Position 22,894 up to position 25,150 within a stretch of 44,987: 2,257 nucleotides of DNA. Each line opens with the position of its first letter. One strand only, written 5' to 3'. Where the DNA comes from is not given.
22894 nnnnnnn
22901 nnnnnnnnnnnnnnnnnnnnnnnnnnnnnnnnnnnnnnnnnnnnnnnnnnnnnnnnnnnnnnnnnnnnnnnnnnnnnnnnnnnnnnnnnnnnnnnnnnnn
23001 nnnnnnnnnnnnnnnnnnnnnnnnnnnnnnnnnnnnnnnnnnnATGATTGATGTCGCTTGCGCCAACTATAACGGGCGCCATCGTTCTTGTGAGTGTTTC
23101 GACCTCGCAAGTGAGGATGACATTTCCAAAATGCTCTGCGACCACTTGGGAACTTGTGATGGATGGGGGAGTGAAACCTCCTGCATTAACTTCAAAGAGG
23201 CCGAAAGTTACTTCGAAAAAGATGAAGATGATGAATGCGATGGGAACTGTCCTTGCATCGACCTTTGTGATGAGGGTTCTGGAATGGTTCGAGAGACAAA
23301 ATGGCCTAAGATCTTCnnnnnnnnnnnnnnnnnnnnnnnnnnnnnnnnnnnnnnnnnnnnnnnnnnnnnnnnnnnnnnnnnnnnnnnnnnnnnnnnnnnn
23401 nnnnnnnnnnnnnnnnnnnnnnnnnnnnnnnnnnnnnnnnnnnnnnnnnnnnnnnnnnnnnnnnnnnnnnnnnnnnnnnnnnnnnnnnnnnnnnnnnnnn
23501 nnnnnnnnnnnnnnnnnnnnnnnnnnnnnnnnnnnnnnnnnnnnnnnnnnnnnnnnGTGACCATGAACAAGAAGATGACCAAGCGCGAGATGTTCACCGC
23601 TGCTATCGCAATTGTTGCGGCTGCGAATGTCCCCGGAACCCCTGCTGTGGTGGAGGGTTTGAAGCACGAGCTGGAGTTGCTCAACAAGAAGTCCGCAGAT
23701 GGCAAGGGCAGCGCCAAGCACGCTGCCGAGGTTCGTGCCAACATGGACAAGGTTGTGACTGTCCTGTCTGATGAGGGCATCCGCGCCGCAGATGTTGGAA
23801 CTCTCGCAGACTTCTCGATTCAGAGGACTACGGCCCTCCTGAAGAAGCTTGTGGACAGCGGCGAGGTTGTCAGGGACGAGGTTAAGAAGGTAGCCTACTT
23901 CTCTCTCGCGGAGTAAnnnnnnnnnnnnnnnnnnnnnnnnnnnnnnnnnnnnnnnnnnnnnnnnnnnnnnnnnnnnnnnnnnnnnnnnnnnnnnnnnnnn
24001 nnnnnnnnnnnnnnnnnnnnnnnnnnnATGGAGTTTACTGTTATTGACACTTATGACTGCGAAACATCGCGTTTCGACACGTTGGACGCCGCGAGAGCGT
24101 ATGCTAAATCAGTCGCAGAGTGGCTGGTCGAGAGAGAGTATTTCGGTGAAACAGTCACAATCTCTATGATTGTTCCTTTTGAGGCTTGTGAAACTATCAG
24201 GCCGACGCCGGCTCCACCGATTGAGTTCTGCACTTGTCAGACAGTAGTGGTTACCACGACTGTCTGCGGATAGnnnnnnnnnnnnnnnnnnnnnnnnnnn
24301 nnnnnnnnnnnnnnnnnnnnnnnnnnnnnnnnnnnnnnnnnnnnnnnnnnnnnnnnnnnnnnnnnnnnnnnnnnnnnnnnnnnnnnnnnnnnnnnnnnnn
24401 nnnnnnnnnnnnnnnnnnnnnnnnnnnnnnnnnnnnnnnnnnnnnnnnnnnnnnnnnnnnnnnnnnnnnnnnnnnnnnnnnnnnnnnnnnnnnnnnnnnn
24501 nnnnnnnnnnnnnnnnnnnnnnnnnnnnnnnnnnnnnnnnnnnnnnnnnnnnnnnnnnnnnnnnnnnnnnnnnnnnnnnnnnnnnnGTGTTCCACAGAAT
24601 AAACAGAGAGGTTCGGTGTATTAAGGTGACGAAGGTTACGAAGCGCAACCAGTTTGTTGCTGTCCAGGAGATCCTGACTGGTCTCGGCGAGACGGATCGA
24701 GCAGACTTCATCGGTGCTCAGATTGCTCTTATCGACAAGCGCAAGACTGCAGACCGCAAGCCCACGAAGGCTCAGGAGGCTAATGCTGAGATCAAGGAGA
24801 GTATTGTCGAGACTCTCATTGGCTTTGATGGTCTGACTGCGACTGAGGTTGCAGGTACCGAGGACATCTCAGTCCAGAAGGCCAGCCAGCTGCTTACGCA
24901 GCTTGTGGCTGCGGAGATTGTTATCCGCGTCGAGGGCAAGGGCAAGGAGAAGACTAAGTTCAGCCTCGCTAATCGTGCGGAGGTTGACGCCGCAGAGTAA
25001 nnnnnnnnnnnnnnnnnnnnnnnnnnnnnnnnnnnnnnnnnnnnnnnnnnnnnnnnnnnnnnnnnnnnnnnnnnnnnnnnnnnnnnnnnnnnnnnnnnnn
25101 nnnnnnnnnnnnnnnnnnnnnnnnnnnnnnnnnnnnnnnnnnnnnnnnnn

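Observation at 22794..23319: Two translationally coupled, highly acidic, Cys-rich small proteins: candidate DNA mimics or Zn-binding anti-defence factors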

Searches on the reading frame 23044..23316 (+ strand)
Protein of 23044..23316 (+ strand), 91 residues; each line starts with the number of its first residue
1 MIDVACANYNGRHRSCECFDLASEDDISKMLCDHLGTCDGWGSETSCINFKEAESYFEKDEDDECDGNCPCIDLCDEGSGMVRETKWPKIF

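Call 6: search_protein_families(library=pfam, proteins=[window:23044-23316:+], max_evalue=1)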
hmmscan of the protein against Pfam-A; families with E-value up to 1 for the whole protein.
seq(91 aa): 0 families

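Call 7: search_protein_families(library=phrogs, proteins=[window:23044-23316:+], max_evalue=1)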
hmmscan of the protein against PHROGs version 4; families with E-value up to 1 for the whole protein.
seq(91 aa): 1 family
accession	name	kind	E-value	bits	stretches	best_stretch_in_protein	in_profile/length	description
phrog_31344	-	unknown function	0.24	12.1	1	4-46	12-58/148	-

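Call 9: find_homologous_proteins(query=window:23044-23316:+, max_evalue=0.01)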
Query seq(91 aa) (91 aa): 1 proteins with E <= 0.01 among 1 candidates.
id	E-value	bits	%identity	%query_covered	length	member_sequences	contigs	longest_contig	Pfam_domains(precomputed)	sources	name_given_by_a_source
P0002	1.3e-57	210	100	100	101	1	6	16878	-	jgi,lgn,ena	-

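Call 24: search_protein_representatives(protein=window:23044-23316:+)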
Query: 91 residues. Proteins with E-value up to 0.001 (for the whole library): 3; up to 1e-10: 1; up to 1e-30: 1. The best 3 are listed.
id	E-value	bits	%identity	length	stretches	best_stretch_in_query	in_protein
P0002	4.0e-58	210.3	100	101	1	1-91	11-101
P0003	1.7e-05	41.3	34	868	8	16-78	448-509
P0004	3.6e-04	37.0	22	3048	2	5-69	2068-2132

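Call 42: predict_structure(alignment_id=A4)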
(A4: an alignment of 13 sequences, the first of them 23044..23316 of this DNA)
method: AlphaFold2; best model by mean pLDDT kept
length: 91 residues; sequences in the alignment: 13
mean_pLDDT: 48.2   pTM: 0.34
mean pLDDT of the five models: 48.2, 42.9, 37.3, 36.6, 32.7
residues with pLDDT >= 90: 0; 70-90: 0; 50-70: 46; < 50: 45
segments of 3 or more residues with pLDDT < 50: 10-18, 58-91
pLDDT, mean of each block of 10 residues (from residue 1): 53 46 60 61 59 51 39 34 33 33
secondary structure, 60 per line:
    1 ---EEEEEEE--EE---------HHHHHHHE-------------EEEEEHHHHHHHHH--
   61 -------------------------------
elements in order: E4-10 H24-30 E45-49 H50-58

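Call 45: search_protein_families(library=ncbifam, proteins=[window:23044-23316:+], max_evalue=0.01)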
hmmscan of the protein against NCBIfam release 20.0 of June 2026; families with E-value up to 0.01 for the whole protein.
window:23044-23316:+ (91 aa): 0 families

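Call 59: fold_search(model_id=the predicted structure, library=pdb)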
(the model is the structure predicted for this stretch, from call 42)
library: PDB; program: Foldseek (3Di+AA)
matches with E <= 10: 8; with E <= 0.001: 0
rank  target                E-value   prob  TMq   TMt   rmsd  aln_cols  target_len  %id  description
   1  6r5k_D                5.5e+00  0.02  0.23  0.07  11.2        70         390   11  Cryo-EM structure of a poly(A) RNP bound to the Pan2-Pan3 deadenylase (released 2019-05-29)
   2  7unr_L                6.8e+00  0.02  0.15  0.10   2.6        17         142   24  Pseudomonas aeruginosa 70S ribosome initiation complex bound to compact IF2-GDP (composite structure I-A) (released 2022-06-22)
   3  5v46_B                7.3e+00  0.01  0.15  0.08   9.1        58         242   17  Crystal structure of the I113M, F270M, K291M, L308M mutant of SR1 domain of human sacsin (released 2017-05-24)
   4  3jto_E                7.8e+00  0.01  0.19  0.19   8.9        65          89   15  Crystal structure of the c-terminal domain of YpbH (released 2009-09-29)
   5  5xun_A                8.3e+00  0.01  0.13  0.09   7.7        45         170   16  Crystal structure of Y145F mutant of KacT (released 2017-07-19)
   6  6spb_J                8.9e+00  0.02  0.15  0.10   2.5        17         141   24  Pseudomonas aeruginosa 50s ribosome from a clinical isolate with a mutation in uL6 (released 2019-10-16)
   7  3ncv_A                8.9e+00  0.01  0.14  0.08   6.8        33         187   15  NgoL (released 2010-12-08)
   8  5v44_C                9.6e+00  0.01  0.15  0.08   9.1        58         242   17  Crystal structure of the SR1 domain of human sacsin (released 2017-05-24)

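Call 66: search_dna_similar(query=window:23044-23316:+, collection=phages, mode=protein, max_evalue=1, max_rows=10)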
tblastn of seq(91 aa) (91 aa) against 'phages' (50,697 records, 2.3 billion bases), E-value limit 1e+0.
No match.

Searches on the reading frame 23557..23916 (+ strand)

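Call 6: search_protein_families(library=pfam, proteins=[window:23557-23916:+], max_evalue=1)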
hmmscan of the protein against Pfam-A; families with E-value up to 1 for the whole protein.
window:23557-23916:+ (119 aa): 1 family
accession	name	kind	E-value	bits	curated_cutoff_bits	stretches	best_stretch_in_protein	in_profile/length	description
PF07450.16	HycH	-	0.092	13.6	25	1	93-118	6-31/129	Formate hydrogenlyase maturation protein HycH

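Call 7: search_protein_families(library=phrogs, proteins=[window:23557-23916:+], max_evalue=1)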
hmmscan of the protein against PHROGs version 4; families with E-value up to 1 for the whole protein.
window:23557-23916:+ (119 aa): 5 families
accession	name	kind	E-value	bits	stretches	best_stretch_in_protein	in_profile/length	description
phrog_8245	-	moron, auxiliary metabolic gene and host takeover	0.0025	19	1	53-97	84-128/129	HicB-like antitoxin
phrog_30233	-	unknown function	0.051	14.7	1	45-114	57-134/137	-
phrog_686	-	DNA, RNA and nucleotide metabolism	0.068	14.4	1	39-90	13-64/76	HTH DNA binding protein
phrog_10171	-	unknown function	0.075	14.5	1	39-84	33-80/129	-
phrog_24462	-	unknown function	0.08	13.9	1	61-92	50-81/85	-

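Call 45: search_protein_families(library=ncbifam, proteins=[window:23563-23913:+], max_evalue=0.01)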
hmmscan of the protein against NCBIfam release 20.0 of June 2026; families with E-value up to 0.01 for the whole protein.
window:23563-23913:+ (117 aa): 0 families

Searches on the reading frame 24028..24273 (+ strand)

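Call 6: search_protein_families(library=pfam, proteins=[window:24028-24273:+], max_evalue=1)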
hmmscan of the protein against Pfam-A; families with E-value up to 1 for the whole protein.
window:24028-24273:+ (81 aa): 3 families
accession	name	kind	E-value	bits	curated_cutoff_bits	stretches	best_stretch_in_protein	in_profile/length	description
PF16350.10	FAO_M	-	0.045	14.4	27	1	6-30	6-30/56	FAD dependent oxidoreductase central domain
PF21834.1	DUF6894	-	0.085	13.5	24.1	1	8-36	12-40/69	Domain of unknown function (DUF6894)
PF18250.6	Tgi2PP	-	0.095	13.2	27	1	16-37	11-32/43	Effector immunity protein Tgi2PP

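Call 7: search_protein_families(library=phrogs, proteins=[window:24028-24273:+], max_evalue=1)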
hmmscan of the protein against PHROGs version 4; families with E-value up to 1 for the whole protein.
window:24028-24273:+ (81 aa): 1 family
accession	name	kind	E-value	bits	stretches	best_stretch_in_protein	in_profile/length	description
phrog_37765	-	unknown function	0.23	12.5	0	4-22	112-130/147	-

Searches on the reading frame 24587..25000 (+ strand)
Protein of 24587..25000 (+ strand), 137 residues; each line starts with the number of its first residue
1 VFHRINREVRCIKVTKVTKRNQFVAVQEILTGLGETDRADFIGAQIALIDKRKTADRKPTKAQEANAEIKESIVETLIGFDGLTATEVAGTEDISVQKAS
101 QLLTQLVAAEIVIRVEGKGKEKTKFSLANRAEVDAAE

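Call 6: search_protein_families(library=pfam, proteins=[window:24587-25000:+], max_evalue=1)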
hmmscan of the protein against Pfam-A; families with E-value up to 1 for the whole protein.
window:24587-25000:+ (137 aa): 3 families
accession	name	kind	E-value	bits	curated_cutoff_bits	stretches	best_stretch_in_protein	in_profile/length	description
PF12840.13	HTH_20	-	0.034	14.5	27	1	77-112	13-48/51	Helix-turn-helix domain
PF01978.25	TrmB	-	0.034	14.4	25.6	1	77-125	17-62/68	Sugar-specific transcriptional regulator TrmB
PF21524.3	SAMD1_WH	-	0.16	12.5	24.5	1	93-120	31-58/63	SAM domain-containing protein 1, WH domain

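Call 7: search_protein_families(library=phrogs, proteins=[window:24587-25000:+], max_evalue=1)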
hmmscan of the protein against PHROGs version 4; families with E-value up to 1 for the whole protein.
window:24587-25000:+ (137 aa): 6 families
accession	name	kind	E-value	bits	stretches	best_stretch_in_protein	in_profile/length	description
phrog_142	-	moron, auxiliary metabolic gene and host takeover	0.00027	22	1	62-132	6-75/116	Ren-like exclusion protein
phrog_2030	-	transcription regulation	0.0074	17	1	57-135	7-82/202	transcriptional regulator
phrog_5978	-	unknown function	0.009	16.1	1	46-128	278-356/364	-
phrog_686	-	DNA, RNA and nucleotide metabolism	0.032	15.5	1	48-103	15-69/76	HTH DNA binding protein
phrog_1123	-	unknown function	0.085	13.7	1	67-123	30-87/112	-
phrog_9599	-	unknown function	0.18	12.9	1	23-46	40-63/63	-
